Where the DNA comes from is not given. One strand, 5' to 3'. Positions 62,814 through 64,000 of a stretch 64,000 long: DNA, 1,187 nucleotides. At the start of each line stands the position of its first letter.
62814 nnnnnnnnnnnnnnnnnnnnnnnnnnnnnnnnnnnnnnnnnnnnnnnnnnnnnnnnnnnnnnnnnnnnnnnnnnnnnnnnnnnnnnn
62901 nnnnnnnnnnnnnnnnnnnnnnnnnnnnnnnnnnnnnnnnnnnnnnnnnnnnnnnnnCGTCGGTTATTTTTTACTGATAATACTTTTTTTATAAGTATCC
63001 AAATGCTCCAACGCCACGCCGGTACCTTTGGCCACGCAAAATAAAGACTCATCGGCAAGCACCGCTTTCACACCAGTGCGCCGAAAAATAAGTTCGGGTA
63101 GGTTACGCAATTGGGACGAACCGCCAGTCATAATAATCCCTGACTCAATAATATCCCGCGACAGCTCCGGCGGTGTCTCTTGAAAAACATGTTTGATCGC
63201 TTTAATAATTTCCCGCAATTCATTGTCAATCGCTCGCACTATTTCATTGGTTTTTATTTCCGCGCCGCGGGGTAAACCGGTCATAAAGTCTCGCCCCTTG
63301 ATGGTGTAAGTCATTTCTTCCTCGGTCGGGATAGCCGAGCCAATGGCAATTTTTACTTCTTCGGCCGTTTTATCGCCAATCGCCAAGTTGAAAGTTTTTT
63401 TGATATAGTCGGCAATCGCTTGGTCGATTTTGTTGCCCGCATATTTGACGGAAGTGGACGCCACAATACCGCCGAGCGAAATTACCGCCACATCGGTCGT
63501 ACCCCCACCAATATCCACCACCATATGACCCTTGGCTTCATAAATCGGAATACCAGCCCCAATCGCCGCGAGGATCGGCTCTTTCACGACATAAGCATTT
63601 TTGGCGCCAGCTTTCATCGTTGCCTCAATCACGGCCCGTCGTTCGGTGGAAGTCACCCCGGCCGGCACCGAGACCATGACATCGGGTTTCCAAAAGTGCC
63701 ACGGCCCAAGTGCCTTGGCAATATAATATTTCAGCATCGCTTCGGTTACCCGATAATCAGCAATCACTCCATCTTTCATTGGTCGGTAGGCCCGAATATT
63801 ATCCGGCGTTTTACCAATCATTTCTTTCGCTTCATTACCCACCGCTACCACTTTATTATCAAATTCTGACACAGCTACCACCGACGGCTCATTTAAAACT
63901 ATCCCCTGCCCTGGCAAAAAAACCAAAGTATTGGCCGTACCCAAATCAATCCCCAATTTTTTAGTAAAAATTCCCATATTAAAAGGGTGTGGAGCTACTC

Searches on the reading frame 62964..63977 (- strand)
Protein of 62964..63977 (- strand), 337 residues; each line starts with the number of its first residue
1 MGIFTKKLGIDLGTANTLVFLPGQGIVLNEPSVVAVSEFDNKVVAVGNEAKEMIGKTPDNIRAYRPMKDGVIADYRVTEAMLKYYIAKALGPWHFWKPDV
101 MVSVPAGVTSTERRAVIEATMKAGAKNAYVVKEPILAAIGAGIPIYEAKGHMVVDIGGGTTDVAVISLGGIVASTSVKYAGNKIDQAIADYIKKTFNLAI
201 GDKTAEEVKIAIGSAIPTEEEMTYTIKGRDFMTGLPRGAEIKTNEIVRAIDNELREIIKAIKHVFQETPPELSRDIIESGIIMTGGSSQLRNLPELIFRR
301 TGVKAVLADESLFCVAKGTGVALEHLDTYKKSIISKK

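Call 48: search_protein_families(library=pfam, proteins=[window:62964-63977:-], max_evalue=0.00001)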
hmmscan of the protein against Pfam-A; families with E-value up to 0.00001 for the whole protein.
window:62964-63977:- (337 aa): 5 families
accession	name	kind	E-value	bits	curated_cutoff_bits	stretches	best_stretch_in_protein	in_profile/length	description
PF06723.19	MreB_Mbl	-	1.8e-133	444.8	27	1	6-330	2-326/327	MreB/Mbl protein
PF00012.26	HSP70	-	1.5e-12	47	20.6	1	99-319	135-368/599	Hsp70 protein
PF00022.25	Actin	-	2.9e-12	46.3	27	1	31-195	31-190/410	Actin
PF14450.12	FtsA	-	3.9e-12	47.1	31.8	1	152-304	1-106/127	Cell division protein FtsA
PF25216.1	Volactin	-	3.4e-07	30.5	35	1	33-318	48-316/321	Volactin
